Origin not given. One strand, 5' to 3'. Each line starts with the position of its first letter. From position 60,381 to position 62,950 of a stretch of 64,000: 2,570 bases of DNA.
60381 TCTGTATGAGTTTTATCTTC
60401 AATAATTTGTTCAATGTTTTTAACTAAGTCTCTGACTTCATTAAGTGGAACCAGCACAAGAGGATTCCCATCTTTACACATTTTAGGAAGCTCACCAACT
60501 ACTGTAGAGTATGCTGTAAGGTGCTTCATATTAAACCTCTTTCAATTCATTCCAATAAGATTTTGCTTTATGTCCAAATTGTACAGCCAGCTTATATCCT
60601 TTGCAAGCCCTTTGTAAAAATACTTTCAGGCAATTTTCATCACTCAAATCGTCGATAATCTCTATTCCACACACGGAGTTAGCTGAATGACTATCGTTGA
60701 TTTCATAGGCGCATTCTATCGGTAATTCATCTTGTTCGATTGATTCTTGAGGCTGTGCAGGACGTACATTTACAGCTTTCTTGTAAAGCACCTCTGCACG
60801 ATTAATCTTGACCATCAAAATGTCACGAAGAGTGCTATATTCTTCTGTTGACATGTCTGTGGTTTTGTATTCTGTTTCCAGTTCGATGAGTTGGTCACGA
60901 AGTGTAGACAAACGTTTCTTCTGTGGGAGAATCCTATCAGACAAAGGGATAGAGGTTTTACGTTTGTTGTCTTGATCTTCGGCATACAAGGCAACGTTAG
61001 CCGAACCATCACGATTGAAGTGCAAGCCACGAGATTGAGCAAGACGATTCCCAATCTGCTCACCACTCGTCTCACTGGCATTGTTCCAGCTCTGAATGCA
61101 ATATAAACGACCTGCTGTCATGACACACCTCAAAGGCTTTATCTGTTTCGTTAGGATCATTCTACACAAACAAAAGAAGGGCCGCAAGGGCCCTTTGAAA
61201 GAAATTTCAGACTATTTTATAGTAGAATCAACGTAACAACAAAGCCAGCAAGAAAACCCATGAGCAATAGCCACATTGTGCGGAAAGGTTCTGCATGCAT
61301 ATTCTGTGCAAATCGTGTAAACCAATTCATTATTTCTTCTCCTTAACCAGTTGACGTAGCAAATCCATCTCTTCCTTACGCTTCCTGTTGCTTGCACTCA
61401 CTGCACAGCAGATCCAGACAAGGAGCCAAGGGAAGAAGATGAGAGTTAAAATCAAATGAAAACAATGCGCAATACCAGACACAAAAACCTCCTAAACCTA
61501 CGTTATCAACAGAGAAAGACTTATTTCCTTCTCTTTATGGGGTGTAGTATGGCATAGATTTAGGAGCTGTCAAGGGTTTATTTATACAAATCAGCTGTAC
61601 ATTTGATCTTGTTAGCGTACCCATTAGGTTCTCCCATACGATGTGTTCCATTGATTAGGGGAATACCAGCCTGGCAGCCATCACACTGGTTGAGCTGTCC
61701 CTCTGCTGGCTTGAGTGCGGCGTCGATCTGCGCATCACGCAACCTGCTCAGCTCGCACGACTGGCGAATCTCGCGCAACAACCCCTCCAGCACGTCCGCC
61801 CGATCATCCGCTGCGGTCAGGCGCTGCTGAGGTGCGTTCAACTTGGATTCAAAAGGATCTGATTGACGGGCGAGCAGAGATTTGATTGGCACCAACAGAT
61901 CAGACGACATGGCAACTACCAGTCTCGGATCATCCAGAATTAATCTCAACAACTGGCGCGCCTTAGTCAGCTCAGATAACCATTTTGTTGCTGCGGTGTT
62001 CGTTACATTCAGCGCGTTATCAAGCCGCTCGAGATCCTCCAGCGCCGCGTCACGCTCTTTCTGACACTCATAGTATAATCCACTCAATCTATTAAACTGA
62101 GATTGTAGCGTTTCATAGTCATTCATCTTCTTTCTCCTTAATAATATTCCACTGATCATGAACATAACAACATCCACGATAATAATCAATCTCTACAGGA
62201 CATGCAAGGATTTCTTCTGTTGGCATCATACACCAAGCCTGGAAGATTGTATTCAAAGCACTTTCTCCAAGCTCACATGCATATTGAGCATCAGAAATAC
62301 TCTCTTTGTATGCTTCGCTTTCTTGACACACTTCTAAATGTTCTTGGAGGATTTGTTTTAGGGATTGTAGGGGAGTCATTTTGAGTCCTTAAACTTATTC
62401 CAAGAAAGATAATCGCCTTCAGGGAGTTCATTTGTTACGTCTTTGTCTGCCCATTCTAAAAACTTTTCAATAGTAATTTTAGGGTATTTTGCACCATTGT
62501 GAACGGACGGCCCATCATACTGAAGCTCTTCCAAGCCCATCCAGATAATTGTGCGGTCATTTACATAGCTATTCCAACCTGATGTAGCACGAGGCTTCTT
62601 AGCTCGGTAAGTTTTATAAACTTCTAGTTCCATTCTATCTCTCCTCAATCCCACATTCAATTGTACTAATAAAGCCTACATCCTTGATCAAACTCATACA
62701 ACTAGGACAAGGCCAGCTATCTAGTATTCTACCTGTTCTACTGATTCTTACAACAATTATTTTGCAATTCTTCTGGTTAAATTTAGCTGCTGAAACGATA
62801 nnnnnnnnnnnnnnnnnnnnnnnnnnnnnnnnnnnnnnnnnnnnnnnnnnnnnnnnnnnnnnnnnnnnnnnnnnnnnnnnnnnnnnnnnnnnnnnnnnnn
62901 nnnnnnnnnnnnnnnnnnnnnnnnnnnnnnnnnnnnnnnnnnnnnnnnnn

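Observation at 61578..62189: GC-rich (about 55-58%) gene embedded in an AT-rich early cluster; likely recent horizontal acquisition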

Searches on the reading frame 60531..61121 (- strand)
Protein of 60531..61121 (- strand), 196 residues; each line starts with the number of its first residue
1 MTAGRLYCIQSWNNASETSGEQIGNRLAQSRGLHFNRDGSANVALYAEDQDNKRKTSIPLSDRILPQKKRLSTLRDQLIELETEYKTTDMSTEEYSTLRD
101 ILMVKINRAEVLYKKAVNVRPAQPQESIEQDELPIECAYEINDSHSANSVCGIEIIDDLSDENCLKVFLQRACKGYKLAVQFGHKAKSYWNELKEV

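Call 5: search_protein_families(library=pfam, proteins=[window:60531-61121:-], max_evalue=0.1)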
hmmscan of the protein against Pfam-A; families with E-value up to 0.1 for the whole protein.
window:60531-61121:- (196 aa): 1 family
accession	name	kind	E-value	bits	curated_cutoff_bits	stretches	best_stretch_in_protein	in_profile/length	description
PF05120.17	GvpG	-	0.074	13.7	30.6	0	72-106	31-65/67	Gas vesicle protein G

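Call 6: search_protein_families(library=phrogs, proteins=[window:60531-61121:-], max_evalue=0.01)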
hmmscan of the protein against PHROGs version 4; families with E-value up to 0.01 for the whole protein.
window:60531-61121:- (196 aa): 2 families
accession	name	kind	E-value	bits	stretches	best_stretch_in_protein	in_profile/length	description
phrog_11538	-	unknown function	0.00011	23.3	1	51-117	13-80/129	-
phrog_16605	-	unknown function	0.00015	23.1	1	16-139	30-160/184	-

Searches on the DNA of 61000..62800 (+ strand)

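Call 4: search_dna_similar(query=window:61000-62800:+, collection=phages, mode=near, max_rows=30)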
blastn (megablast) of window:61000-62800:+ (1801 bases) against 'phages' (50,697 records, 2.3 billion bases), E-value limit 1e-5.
No match.
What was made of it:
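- Tried and rejected: Megablast of 61000-62800 against cultured phages found nothing (call 4).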

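Call 72: search_dna_similar(query=L004:1-16567:+, collection=phages, mode=near, max_rows=10)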
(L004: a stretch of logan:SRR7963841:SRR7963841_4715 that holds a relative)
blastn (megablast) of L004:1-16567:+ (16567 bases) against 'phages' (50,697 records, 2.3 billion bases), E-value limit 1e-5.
Records with a match: 11; places in all: 11; records where one place covers at least 80% of the query: 0.
Best place of each record, by identity: 95-99% 10; 90-95% 1.
By first word of the organism name: Pseudomonas 9; Bacteriophage 1; Phage 1.
By host as written in the record: - 3; Pseudomonas sp. ANT_H14 2; Pseudomonas fluorescens UFV 041 2; Pseudomonas fluorescens CS1 2; Pseudomonas fluorescens 1; Pseudomonas lactis 1.
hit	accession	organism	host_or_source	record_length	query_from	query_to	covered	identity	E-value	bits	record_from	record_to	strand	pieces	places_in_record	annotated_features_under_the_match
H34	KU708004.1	Pseudomonas phage phiAH14a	Pseudomonas sp. ANT_H14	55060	8327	9062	1%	96.6%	1e-23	289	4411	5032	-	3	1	hypothetical protein (x3)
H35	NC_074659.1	Pseudomonas phage phiAH14a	Pseudomonas sp. ANT_H14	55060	8327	9062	1%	96.6%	1e-23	289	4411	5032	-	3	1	hypothetical protein (x3)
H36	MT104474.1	Pseudomonas phage MR14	-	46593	6081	6246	1%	90.4%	2e-52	217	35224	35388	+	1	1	hypothetical protein (x3)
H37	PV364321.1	Pseudomonas phage PfAn1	Pseudomonas fluorescens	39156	8328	9058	1%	96.5%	1e-14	242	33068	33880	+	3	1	hypothetical protein (x3) | putative DUF3850 domain-containing protein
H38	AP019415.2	Pseudomonas phage HU1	Pseudomonas lactis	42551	8332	8808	1%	96.7%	8e-21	205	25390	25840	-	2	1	hypothetical protein (x3)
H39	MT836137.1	Bacteriophage sp.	human fecal samples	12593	8736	9058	1%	96.7%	1e-24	205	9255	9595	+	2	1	record has no annotation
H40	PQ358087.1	Phage TPWB-08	Tabanus par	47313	8744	8808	0%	97.0%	3e-20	110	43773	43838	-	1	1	hypothetical protein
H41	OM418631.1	Pseudomonas phage UFJF_PfDIW6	Pseudomonas fluorescens UFV 041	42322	8741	8798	0%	96.6%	2e-16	97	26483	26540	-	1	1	hypothetical protein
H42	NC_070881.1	Pseudomonas phage UFJF_PfDIW6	Pseudomonas fluorescens UFV 041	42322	8741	8798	0%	96.6%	2e-16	97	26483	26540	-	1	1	hypothetical protein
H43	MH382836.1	Pseudomonas phage phCDa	Pseudomonas fluorescens CS1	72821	9020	9058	0%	97.4%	2e-7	68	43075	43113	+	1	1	hypothetical protein (x2)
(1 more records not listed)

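Call 74: search_dna_similar(query=window:61400-62200:-, collection=phages, mode=distant, max_rows=25)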
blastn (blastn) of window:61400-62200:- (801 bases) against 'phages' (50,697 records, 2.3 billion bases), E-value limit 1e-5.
Records with a match: 7; places in all: 7; records where one place covers at least 80% of the query: 0.
Best place of each record, by identity: 90-95% 3; 80-90% 3; 60-80% 1.
By first word of the organism name: Pseudomonas 6; Pectobacterium 1.
By host as written in the record: Pseudomonas sp. ANT_H14 2; Pseudomonas fluorescens UFV 041 2; Pseudomonas lactis 1; Pseudomonas fluorescens 1; Dickeya dianthicola F101 1.
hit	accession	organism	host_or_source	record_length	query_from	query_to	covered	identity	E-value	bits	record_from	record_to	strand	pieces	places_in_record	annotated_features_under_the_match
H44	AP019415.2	Pseudomonas phage HU1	Pseudomonas lactis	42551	372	502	16%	74.5%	5e-16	92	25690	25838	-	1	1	hypothetical protein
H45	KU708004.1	Pseudomonas phage phiAH14a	Pseudomonas sp. ANT_H14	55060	372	430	7%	86.4%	5e-10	72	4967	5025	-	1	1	hypothetical protein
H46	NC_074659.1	Pseudomonas phage phiAH14a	Pseudomonas sp. ANT_H14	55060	372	430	7%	86.4%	5e-10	72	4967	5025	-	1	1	hypothetical protein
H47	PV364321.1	Pseudomonas phage PfAn1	Pseudomonas fluorescens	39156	378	432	7%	90.9%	1e-11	78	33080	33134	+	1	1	hypothetical protein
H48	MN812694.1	Pectobacterium phage Bobbio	Dickeya dianthicola F101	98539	510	569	7%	81.7%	3e-6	60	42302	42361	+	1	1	record has no annotation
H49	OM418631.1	Pseudomonas phage UFJF_PfDIW6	Pseudomonas fluorescens UFV 041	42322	381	424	5%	93.2%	2e-8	67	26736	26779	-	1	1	hypothetical protein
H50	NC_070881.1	Pseudomonas phage UFJF_PfDIW6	Pseudomonas fluorescens UFV 041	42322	381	424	5%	93.2%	2e-8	67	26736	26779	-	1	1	hypothetical protein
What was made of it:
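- Tried and rejected: 'Distant' blastn gave only patches of 44-149 nt at the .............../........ motifs and at the knuckle (call 74).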
